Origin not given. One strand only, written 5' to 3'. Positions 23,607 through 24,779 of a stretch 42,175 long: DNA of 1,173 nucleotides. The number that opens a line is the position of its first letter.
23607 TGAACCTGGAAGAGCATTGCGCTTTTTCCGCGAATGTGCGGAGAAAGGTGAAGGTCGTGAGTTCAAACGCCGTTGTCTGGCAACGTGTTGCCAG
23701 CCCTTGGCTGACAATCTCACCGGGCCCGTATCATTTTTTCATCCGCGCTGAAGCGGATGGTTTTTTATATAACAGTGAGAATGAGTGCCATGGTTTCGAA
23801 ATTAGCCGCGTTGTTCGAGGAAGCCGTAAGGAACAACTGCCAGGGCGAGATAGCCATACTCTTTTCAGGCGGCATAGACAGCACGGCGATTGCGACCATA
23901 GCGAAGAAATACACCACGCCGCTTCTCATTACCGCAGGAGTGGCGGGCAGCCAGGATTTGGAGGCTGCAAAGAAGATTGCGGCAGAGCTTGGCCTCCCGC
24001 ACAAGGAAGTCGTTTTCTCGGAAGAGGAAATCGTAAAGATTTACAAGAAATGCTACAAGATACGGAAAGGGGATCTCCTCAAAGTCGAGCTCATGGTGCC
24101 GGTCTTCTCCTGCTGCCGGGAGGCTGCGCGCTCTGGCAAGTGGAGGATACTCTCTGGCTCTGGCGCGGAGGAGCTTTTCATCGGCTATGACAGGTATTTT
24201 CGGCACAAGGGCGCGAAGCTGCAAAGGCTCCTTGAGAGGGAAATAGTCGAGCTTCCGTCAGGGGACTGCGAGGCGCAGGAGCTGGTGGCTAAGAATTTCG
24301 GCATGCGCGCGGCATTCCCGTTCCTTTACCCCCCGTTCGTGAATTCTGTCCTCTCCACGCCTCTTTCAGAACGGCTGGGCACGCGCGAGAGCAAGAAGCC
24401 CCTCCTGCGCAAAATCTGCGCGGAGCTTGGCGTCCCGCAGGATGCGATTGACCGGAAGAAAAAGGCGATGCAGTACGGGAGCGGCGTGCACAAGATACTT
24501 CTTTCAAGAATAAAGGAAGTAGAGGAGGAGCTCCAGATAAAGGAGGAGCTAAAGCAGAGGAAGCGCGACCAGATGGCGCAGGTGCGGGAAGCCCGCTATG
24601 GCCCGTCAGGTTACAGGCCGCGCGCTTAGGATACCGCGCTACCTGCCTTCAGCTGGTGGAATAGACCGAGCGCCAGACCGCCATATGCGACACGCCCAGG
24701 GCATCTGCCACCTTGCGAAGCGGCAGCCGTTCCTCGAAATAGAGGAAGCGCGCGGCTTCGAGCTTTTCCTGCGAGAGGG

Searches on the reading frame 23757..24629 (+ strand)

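Call 7: search_protein_families(library=pfam, proteins=[window:23757-24629:+], max_evalue=0.01)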
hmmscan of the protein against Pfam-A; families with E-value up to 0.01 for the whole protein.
window:23757-24629:+ (290 aa): 4 families
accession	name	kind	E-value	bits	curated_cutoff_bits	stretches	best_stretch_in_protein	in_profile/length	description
PF00733.27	Asn_synthase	-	5.6e-37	128.6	21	2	16-150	2-141/354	Asparagine synthase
PF24167.1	DUF7411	-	3.3e-07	30.5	28.7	1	31-96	2-67/194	Family of unknown function (DUF7411)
PF02540.23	NAD_synthase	-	8.7e-06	25.5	21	1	13-146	2-139/242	NAD synthase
PF06508.19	QueC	-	0.00016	21.7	22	1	34-86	4-59/210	Queuosine biosynthesis protein QueC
